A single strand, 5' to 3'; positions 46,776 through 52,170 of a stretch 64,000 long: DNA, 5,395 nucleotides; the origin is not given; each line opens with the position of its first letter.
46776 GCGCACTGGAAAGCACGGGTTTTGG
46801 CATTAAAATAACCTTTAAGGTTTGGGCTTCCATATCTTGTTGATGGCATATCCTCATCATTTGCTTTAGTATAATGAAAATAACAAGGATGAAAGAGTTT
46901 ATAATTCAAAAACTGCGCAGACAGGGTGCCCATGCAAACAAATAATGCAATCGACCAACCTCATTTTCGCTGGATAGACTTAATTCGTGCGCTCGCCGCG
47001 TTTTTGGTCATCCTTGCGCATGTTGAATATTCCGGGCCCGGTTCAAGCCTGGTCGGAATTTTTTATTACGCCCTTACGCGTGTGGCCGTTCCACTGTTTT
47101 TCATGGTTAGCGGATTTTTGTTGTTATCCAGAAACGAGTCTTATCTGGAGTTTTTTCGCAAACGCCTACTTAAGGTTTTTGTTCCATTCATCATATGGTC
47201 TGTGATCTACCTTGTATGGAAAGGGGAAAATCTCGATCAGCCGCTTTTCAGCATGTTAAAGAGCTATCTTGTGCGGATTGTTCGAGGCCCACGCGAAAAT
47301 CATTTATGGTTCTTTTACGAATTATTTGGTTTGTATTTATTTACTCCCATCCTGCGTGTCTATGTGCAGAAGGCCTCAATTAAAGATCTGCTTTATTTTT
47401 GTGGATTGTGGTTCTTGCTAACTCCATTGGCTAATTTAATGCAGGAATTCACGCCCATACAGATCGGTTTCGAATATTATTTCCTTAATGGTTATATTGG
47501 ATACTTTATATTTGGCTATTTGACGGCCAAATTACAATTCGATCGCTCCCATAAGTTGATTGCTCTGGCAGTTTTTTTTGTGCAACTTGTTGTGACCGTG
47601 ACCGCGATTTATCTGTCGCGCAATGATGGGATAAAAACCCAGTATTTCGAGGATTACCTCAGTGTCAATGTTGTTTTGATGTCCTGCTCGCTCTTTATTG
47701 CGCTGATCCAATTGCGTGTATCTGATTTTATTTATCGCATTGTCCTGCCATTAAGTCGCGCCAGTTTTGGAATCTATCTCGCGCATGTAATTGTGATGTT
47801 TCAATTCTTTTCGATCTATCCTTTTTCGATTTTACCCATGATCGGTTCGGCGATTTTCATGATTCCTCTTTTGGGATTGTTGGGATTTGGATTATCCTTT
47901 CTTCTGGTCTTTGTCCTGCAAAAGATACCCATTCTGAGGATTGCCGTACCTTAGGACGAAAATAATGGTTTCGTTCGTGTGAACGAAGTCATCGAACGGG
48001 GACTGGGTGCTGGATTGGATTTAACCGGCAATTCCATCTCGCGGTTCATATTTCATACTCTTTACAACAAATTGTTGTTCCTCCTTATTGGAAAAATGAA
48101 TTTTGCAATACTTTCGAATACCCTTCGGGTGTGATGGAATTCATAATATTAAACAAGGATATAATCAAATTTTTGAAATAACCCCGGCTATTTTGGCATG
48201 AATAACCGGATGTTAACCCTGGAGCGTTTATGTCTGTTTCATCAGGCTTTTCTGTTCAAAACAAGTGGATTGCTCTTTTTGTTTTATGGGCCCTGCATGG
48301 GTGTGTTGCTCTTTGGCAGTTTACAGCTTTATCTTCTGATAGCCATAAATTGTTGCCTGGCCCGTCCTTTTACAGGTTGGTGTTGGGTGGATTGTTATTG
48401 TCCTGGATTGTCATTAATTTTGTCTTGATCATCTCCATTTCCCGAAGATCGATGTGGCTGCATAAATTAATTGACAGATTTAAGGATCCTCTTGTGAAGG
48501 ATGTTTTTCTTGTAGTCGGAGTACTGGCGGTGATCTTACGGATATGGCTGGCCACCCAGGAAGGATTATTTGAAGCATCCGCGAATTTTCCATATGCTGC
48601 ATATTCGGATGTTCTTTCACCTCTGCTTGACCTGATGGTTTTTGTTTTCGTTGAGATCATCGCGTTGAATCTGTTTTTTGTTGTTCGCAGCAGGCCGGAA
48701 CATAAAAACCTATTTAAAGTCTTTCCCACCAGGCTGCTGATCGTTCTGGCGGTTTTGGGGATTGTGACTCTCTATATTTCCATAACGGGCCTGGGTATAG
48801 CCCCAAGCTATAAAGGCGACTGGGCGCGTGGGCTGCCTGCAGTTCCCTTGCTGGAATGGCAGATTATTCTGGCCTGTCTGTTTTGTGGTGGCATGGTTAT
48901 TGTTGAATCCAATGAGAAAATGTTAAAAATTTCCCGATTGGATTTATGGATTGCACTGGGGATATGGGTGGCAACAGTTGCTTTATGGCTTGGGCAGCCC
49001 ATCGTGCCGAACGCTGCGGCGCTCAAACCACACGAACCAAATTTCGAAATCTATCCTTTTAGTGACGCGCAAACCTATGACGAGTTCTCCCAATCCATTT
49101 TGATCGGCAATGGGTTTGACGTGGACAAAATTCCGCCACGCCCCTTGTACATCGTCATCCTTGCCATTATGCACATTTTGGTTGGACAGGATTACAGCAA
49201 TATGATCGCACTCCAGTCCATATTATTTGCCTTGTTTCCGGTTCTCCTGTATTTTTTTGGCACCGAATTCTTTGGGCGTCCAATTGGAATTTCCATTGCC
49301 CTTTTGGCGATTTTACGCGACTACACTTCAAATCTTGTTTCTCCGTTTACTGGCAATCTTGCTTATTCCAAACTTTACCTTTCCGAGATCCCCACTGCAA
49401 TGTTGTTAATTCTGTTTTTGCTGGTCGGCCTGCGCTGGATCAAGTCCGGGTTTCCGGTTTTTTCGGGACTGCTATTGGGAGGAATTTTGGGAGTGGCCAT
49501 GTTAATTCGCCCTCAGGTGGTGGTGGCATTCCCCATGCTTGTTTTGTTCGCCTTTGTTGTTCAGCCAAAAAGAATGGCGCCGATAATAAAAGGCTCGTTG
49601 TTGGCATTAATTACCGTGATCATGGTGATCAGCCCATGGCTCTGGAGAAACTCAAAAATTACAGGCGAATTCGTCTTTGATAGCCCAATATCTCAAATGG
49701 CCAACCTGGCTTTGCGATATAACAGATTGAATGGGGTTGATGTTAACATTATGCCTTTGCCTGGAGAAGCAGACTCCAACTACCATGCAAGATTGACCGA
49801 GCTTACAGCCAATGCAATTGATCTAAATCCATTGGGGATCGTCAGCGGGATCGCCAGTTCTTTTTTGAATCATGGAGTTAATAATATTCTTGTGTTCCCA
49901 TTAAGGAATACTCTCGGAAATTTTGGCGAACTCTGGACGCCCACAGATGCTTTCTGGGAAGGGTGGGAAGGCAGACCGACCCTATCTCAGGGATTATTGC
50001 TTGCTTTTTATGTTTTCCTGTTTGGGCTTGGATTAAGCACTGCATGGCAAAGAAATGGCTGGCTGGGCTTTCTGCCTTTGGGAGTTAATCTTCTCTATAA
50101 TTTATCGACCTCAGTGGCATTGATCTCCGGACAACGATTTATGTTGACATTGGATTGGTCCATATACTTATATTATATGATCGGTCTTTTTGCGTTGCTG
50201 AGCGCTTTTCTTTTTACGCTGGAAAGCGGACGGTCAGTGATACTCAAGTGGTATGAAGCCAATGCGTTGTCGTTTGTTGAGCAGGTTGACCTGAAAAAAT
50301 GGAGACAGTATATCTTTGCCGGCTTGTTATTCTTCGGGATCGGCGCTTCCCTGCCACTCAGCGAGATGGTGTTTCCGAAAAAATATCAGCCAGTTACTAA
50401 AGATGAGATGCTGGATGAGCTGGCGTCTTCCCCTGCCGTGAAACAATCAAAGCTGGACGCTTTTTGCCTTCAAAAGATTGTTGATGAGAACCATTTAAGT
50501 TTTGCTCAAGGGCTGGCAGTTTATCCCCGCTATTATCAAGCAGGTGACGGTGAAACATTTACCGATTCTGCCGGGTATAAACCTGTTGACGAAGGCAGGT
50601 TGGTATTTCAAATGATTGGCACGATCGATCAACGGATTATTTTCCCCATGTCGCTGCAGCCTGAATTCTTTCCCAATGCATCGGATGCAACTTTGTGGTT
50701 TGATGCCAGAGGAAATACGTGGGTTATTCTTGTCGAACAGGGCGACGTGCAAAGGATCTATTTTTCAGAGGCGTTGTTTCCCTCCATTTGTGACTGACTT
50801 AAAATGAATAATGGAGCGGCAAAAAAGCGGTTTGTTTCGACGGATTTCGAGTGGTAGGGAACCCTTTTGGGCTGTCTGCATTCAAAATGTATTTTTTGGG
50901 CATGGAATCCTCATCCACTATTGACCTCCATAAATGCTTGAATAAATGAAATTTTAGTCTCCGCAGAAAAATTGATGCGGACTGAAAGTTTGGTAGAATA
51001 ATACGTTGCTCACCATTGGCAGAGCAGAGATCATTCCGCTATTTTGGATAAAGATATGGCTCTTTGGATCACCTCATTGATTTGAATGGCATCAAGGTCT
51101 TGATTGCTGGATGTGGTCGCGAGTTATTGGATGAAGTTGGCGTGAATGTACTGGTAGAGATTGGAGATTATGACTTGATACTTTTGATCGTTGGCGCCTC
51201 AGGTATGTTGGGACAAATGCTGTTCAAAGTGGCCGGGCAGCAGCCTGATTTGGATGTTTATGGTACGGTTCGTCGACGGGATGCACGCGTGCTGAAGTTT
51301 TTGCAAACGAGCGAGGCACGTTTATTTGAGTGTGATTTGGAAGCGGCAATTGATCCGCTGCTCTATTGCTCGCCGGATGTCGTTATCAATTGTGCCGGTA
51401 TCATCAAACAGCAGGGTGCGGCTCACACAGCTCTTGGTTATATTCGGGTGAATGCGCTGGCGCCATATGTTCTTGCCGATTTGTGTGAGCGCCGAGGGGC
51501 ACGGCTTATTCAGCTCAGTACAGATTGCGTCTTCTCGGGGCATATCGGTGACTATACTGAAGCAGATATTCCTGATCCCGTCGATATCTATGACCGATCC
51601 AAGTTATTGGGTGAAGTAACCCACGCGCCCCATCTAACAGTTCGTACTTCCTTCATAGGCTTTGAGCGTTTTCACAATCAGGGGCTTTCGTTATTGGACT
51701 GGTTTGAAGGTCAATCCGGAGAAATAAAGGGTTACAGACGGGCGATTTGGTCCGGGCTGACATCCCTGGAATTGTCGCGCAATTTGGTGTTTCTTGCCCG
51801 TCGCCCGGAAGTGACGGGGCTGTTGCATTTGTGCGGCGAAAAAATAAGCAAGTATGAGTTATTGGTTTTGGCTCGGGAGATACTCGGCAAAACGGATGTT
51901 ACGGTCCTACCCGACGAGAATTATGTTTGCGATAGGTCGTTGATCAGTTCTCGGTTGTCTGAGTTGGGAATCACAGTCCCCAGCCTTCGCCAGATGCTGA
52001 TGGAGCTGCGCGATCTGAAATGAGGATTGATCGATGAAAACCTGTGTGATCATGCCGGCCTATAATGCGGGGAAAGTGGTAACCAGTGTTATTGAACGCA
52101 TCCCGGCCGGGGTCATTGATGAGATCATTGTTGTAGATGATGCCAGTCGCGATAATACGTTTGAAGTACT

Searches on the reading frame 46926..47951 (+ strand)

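Call 15: search_protein_families(library=pfam, proteins=[window:46926-47951:+], max_evalue=0.001)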
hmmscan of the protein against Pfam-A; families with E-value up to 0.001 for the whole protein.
window:46926-47951:+ (342 aa): 1 family
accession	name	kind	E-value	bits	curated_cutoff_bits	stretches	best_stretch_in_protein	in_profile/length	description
PF01757.29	Acyl_transf_3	-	1.8e-41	142.7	31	1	15-330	2-323/326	Acyltransferase domain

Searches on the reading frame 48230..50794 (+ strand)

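Call 15: search_protein_families(library=pfam, proteins=[window:48230-50794:+], max_evalue=0.001)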
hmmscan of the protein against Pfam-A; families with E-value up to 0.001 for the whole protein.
window:48230-50794:+ (855 aa): 0 families

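Call 39: search_protein_families(library=pfam, proteins=[window:48230-50794:+], max_evalue=10)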
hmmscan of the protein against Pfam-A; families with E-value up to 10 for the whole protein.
window:48230-50794:+ (855 aa): 2 families
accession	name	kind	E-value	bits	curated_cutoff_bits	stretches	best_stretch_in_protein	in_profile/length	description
PF13231.12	PMT_2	-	0.0034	18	26.1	1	305-472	4-159/160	Dolichyl-phosphate-mannose-protein mannosyltransferase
PF03699.18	UPF0182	-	0.32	9.5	27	1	49-177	151-283/770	Uncharacterised protein family (UPF0182)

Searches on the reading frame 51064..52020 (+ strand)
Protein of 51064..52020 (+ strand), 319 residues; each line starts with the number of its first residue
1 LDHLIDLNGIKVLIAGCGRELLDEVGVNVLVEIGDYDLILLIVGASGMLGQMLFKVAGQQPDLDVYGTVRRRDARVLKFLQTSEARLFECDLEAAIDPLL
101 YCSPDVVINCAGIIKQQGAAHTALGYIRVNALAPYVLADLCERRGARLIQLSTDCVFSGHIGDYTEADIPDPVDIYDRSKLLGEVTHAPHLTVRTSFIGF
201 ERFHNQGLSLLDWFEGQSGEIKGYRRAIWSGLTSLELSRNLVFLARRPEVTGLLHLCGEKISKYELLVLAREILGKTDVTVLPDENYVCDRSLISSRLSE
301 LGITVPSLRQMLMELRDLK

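Call 15: search_protein_families(library=pfam, proteins=[window:51064-52020:+], max_evalue=0.001)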
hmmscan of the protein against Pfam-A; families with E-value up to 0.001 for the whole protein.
window:51064-52020:+ (319 aa): 3 families
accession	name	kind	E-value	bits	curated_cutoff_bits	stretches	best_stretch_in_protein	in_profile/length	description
PF04321.23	RmlD_sub_bind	-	7.8e-24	84.7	27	1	40-265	3-222/287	RmlD substrate binding domain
PF01370.27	Epimerase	-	8.4e-17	61.8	20.9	1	41-184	2-150/240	NAD dependent epimerase/dehydratase family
PF16363.11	GDP_Man_Dehyd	-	3.1e-05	24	27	1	41-185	1-162/332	GDP-mannose 4,6 dehydratase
